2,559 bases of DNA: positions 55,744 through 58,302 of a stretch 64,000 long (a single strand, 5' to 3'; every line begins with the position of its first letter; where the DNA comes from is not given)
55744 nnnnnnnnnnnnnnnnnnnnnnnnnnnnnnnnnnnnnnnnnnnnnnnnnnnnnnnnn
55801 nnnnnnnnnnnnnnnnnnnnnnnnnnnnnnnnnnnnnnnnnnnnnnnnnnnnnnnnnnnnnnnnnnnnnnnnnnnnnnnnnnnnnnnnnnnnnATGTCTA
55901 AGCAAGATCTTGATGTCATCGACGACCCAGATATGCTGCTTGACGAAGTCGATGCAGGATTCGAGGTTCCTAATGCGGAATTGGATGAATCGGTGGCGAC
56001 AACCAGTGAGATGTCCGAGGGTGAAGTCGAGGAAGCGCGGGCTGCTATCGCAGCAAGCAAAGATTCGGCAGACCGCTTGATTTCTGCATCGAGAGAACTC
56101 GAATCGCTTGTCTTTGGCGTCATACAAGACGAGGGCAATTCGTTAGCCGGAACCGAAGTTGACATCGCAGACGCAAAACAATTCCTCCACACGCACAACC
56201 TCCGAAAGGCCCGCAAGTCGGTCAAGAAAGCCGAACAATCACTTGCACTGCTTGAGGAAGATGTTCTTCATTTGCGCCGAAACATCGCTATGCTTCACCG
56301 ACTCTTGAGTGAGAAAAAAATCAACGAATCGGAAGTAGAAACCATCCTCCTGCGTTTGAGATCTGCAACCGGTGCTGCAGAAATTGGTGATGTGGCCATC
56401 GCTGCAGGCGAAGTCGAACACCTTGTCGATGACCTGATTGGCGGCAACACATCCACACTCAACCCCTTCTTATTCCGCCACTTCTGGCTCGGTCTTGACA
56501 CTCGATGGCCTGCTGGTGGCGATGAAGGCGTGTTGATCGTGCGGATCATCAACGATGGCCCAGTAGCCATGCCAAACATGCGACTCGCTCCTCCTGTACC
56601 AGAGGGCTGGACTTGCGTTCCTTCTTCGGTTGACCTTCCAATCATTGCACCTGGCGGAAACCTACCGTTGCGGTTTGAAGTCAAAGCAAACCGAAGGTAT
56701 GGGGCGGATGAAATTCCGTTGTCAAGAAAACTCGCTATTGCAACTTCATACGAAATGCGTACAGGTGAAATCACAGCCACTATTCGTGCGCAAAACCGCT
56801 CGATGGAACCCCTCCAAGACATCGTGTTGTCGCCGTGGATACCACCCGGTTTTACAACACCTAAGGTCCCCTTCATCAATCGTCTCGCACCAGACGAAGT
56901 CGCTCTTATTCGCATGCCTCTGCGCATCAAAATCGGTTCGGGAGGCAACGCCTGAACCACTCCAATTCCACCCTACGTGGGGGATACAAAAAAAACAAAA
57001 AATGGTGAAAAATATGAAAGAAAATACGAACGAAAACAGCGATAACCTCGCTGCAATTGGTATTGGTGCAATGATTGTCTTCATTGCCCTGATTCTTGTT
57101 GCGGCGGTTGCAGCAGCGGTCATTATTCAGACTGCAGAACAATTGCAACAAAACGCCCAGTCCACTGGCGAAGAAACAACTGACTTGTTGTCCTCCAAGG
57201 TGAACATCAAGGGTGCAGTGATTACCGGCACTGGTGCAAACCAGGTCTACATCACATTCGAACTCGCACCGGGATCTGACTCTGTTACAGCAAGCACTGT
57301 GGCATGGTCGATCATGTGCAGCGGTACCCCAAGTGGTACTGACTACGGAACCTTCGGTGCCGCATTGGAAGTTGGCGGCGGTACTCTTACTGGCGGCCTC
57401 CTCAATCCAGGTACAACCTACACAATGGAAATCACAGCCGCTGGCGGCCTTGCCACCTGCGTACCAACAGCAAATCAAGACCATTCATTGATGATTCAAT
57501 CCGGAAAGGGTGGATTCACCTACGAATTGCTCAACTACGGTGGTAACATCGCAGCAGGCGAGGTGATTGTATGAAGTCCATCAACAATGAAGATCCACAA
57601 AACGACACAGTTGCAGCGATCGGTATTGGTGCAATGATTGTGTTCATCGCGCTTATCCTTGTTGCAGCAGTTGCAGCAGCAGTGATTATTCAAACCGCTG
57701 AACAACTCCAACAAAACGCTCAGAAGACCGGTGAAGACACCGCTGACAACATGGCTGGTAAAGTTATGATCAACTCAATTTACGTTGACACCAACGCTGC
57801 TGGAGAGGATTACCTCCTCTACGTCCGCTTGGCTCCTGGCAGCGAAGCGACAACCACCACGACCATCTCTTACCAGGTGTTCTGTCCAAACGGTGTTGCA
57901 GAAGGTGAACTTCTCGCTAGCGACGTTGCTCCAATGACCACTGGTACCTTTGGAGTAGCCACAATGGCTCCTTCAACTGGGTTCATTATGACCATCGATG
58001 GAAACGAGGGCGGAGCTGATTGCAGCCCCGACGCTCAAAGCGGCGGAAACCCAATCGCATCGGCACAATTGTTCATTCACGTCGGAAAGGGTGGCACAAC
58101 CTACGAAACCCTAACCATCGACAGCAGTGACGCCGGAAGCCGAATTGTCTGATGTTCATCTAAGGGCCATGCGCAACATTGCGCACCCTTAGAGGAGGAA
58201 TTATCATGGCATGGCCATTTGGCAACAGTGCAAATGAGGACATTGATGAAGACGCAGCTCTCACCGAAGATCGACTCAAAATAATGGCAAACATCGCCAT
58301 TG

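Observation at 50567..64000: Archaellum locus extended upstream by a three-gene module of unknown function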

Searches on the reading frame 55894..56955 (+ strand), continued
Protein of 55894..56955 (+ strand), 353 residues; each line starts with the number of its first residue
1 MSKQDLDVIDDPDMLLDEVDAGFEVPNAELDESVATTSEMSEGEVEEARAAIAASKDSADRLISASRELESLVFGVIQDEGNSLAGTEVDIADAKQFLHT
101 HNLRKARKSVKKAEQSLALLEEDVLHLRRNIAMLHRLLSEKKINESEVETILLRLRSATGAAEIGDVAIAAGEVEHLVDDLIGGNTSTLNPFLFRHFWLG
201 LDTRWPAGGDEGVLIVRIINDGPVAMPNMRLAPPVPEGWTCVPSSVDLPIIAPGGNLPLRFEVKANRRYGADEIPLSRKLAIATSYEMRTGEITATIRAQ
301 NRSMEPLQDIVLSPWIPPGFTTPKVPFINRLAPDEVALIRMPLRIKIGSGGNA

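Call 51: search_solved_structures(query=A1, max_evalue=0.1, show_alignments=1)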
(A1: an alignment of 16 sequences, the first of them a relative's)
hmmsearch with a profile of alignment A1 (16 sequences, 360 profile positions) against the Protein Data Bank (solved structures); distinct sequences matched with E-value up to 0.1: 0.

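Call 59: search_protein_families(library=pfam, alignment_id=A6, max_evalue=10)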
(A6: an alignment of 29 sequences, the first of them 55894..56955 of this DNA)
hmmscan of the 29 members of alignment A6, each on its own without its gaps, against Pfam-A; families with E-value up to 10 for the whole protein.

A. member 1, window:55894-56955:+ (353 aa): 3 families
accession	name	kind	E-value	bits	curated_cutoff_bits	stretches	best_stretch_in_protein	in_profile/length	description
PF06160.17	EzrA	-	0.00013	20.9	39.6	1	82-154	75-144/557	Septation ring formation regulator, EzrA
PF10633.15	NPCBM_assoc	-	0.00097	19.7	24.4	1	209-267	4-62/78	NPCBM-associated, NEW3 domain of alpha-galactosidase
PF14389.11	Lzipper-MIP1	-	0.017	15.9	32.2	1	104-140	47-83/84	Leucine-zipper of ternary complex factor MIP1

B. families by the number of members that match (of 29 scanned): 39 families (the first 25 are shown)
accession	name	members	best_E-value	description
PF10633.15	NPCBM_assoc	26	1.8e-05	NPCBM-associated, NEW3 domain of alpha-galactosidase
PF06160.17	EzrA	12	0.00013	Septation ring formation regulator, EzrA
PF12329.13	TMF_DNA_bd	5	0.0031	TATA element modulatory factor 1 DNA binding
PF10473.14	CENP-F_leu_zip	5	0.0045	Leucine-rich repeats of kinetochore protein Cenp-F/LEK1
PF08286.16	Spc24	4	0.012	Spc24 subunit of Ndc80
PF13424.12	TPR_12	3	5.3e-05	Tetratricopeptide repeat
PF14389.11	Lzipper-MIP1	3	0.017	Leucine-zipper of ternary complex factor MIP1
PF07719.23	TPR_2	3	0.058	Tetratricopeptide repeat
PF01576.24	Myosin_tail_1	2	0.025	Myosin tail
PF00261.25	Tropomyosin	2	0.047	Tropomyosin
PF18595.6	Nuf2_DHR10-like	2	0.093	Nuf2, DHR10-like domain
PF06009.19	Laminin_II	2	0.13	Laminin Domain II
PF14197.11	Cep57_CLD_2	2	1.2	Centrosome localisation domain of PPC89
PF02883.26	Alpha_adaptinC2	1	0.00039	Adaptin C-terminal domain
PF10602.15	RPN7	1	0.00059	26S proteasome subunit RPN7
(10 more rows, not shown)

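Call 69: predict_structure(alignment_id=A7)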
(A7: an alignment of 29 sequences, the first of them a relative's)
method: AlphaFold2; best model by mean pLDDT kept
length: 353 residues; sequences in the alignment: 29
mean_pLDDT: 70.9   pTM: 0.49
mean pLDDT of the five models: 70.9, 69.2, 69.0, 67.8, 66.6
residues with pLDDT >= 90: 35; 70-90: 194; 50-70: 68; < 50: 56
segments of 3 or more residues with pLDDT < 50: 1-41, 78-82, 185-188, 348-353
pLDDT, mean of each block of 10 residues (from residue 1): 31 35 31 34 53 60 73 56 62 84 85 77 75 74 74 83 78 77 51 74 76 88 82 80 89 90 76 66 85 86 88 79 85 91 65 29
secondary structure, 60 per line:
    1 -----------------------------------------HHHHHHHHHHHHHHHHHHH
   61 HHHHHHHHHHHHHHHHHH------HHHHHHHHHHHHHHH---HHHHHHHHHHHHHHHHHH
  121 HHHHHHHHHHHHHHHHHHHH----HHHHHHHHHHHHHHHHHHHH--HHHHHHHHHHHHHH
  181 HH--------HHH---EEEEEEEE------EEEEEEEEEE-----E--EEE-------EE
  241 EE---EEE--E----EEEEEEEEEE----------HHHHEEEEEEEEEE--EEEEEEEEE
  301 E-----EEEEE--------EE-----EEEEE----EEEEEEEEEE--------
elements in order: H42-78 H85-99 H103-140 H145-164 H167-182 E197-204 E211-220 E229-231 E239-242 E246-248 E256-265 H276-279 E280-289 E292-301 E307-311 E327-331 E336-345

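Call 75: fold_search(model_id=the predicted structure, library=pdb)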
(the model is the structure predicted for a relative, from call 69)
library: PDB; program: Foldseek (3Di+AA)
matches with E <= 10: 844; with E <= 0.001: 0
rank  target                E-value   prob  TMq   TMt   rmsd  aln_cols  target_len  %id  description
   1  8bl3                  1.8e-03  0.98  0.14  0.29  13.5       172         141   12  De novo single-chain immunoglobulin dimer scIg12 (released 2023-10-04)
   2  9ijj_h                3.3e-03  0.96  0.16  0.05  21.7       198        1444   15  In situ structure of the central apparatus in mouse sperm axoneme. (released 2025-06-04)
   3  6kzb_C                3.3e-03  0.75  0.14  0.09  16.7       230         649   12  Transglutaminase2 complexed with calcium (released 2020-12-09)
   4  9ijj_C                3.5e-03  0.94  0.14  0.06  18.1       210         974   13  In situ structure of the central apparatus in mouse sperm axoneme. (released 2025-06-04)
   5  9ijj_E                4.1e-03  0.93  0.14  0.10  18.9       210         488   13  In situ structure of the central apparatus in mouse sperm axoneme. (released 2025-06-04)
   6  7sqc_F1               4.8e-03  0.95  0.14  0.10  23.0       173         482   12  Ciliary C1 central pair apparatus isolated from Chlamydomonas reinhardtii (released 2022-04-13)
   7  8oxw_A                5.3e-03  0.85  0.16  0.09  17.1       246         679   11  Transglutaminase 3 in complex with DH patient-derived Fab DH63-B02 (released 2023-10-18)
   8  6a8p_C                7.3e-03  0.77  0.16  0.09  16.4       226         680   12  Transglutaminase 2 mutant G224V in complex with GTP (released 2018-09-26)
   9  8oxv_A                7.7e-03  0.84  0.16  0.09  16.8       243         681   11  Transglutaminase 3 zymogen in complex with DH patient-derived Fab DH63-B02 (released 2023-10-18)
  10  2qsv                  1.1e-02  0.94  0.17  0.25  12.5       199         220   12  Crystal structure of protein of unknown function from Porphyromonas gingivalis W83 (released 2007-09-25)
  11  9fh8_A                1.1e-02  0.89  0.16  0.19  20.4       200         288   10  Crystal structure of the SPD-2 domain of Apis dorsata CEP192 (released 2025-03-26)
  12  9n9j_6                1.2e-02  1.00  0.18  0.35   6.3       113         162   18  Structure of a GRP94 folding intermediate engaged with a CCDC134- and FKBP11-bound secretory translocon (released 2025-11-19)
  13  1l9m_B                1.2e-02  0.82  0.17  0.10  16.9       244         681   11  Three-dimensional structure of the human transglutaminase 3 enzyme: binding of calcium ions change structure for activ (released 2002-05-29)
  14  8rjc_6                1.2e-02  1.00  0.18  0.36   6.2       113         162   17  Structure of the rabbit 80S ribosome stalled on a 2-TMD rhodopsin intermediate in complex with Sec61-TRAP, open confor (released 2024-01-24)
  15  8tr9                  1.2e-02  0.69  0.16  0.09  16.0       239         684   11  Cryo-EM structure of transglutaminase 2 bound to GDP (released 2024-07-31)
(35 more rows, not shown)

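Call 97: search_protein_families(library=ncbifam, alignment_id=A6, max_evalue=10)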
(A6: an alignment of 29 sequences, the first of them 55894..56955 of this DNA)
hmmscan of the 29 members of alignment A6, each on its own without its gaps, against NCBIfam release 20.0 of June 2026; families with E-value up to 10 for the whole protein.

A. member 1, window:55894-56955:+ (353 aa): 5 families
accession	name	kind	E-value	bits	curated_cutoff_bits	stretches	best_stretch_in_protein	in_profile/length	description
NF003410.0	PRK04778.1-4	equivalog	0.00085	18.2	754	1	82-136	83-137/575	septation ring formation regulator EzrA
TIGR02169.1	SMC_prok_A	equivalog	0.013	13.2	729.4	1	16-157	775-918/1165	chromosome segregation protein SMC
NF003407.0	PRK04778.1-1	equivalog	0.014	13.9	913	1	82-136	82-136/574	septation ring formation regulator EzrA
TIGR01451.2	B_ant_repeat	repeat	0.089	12.8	24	1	216-246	18-48/53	DUF11 type repeat protein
NF047362.1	CT392_fam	equivalog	0.2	10.5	160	1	33-136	72-170/383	CT392 family protein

B. families by the number of members that match (of 29 scanned): 22 families
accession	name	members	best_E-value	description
NF003410.0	PRK04778.1-4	15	0.00015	septation ring formation regulator EzrA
TIGR02168.1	SMC_prok_B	5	0.005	chromosome segregation protein SMC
NF033930.1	pneumo_PspA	5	0.38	pneumococcal surface protein A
NF003407.0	PRK04778.1-1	4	0.0032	septation ring formation regulator EzrA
NF045487.1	ASRP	2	0.0086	archaea-specific SMC-related protein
TIGR02169.1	SMC_prok_A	2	0.013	chromosome segregation protein SMC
TIGR01451.2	B_ant_repeat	2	0.055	DUF11 type repeat protein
NF047362.1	CT392_fam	2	0.072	CT392 family protein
NF002589.0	PRK02249.1-3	2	0.092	DNA primase regulatory subunit PriL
NF009428.0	PRK12787.1-4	1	0.019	flagellar assembly regulator FliX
NF042912.1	Amuc_1098_fam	1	0.04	Amuc_1098 family type IV pilus outer membrane protein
TIGR02521.1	type_IV_pilW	1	0.1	type IV pilus biogenesis/stability protein PilW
NF008438.0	PRK11281.1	1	0.14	mechanosensitive channel MscK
TIGR02971.1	heterocyst_DevB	1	0.18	ABC exporter membrane fusion protein, DevB family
NF009427.0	PRK12787.1-3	1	0.31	flagellar assembly regulator FliX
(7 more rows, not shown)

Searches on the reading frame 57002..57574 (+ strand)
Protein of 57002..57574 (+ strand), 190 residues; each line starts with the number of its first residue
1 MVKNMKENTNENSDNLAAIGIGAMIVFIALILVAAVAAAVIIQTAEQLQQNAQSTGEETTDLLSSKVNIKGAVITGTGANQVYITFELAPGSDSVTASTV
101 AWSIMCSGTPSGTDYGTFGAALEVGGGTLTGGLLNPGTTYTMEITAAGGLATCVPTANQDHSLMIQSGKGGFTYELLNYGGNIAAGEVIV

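Call 3: search_protein_families(library=pfam, proteins=[window:57002-57574:+], max_evalue=0.01)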
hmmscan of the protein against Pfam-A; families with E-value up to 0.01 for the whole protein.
window:57002-57574:+ (190 aa): 1 family
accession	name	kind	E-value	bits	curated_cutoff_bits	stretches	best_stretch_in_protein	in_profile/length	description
PF01917.21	Arch_flagellin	-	2.1e-23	83.9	29.5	1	17-170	1-155/162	Archaebacterial flagellin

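Call 25: search_protein_families(library=ncbifam, proteins=[window:57002-57574:+], max_evalue=1)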
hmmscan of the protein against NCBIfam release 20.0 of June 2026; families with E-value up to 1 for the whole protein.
window:57002-57574:+ (190 aa): 8 families
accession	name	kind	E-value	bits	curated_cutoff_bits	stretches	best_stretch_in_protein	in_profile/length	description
NF006325.0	PRK08541.1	subfamily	2.1e-20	73.5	210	1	14-77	7-68/221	flagellin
NF052591.1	ArlG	equivalog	1.1e-05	25.5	110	1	17-83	2-64/148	archaellum stator protein ArlG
NF052590.1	ArlF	equivalog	0.01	16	110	1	22-87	8-72/137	archaellum stator protein ArlF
NF033486.1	harvest_ssl1498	equivalog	0.021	14.7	45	1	5-36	20-51/53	photosystem II assembly protein Psb34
TIGR04554.1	3TM_mycoplas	hypoth_equivalog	0.03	14.6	40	1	3-39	24-60/105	TIGR04554 family membrane protein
TIGR04361.1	TrbK_Ti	equivalog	0.06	13.7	50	1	24-58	4-38/64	entry exclusion protein TrbK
TIGR02537.2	arch_flag_Nterm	domain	0.098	12.2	20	1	19-44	6-31/33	archaellin/type IV pilin N-terminal domain-containing protein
TIGR04360.1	other_trbK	hypoth_equivalog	0.17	12.3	33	1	24-65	2-42/73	putative entry exclusion protein TrbK-alt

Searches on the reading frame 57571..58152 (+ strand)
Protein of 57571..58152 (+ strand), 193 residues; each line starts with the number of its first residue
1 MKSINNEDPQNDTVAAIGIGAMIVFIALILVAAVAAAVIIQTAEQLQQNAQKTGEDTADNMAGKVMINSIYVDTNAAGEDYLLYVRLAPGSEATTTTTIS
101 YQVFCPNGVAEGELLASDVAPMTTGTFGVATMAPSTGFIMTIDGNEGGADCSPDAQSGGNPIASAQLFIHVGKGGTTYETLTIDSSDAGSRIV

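Call 3: search_protein_families(library=pfam, proteins=[window:57571-58152:+], max_evalue=0.01)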
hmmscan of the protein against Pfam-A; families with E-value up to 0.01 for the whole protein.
window:57571-58152:+ (193 aa): 1 family
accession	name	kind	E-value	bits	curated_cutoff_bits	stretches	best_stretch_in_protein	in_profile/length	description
PF01917.21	Arch_flagellin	-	1.6e-19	71.3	29.5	1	15-136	1-104/162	Archaebacterial flagellin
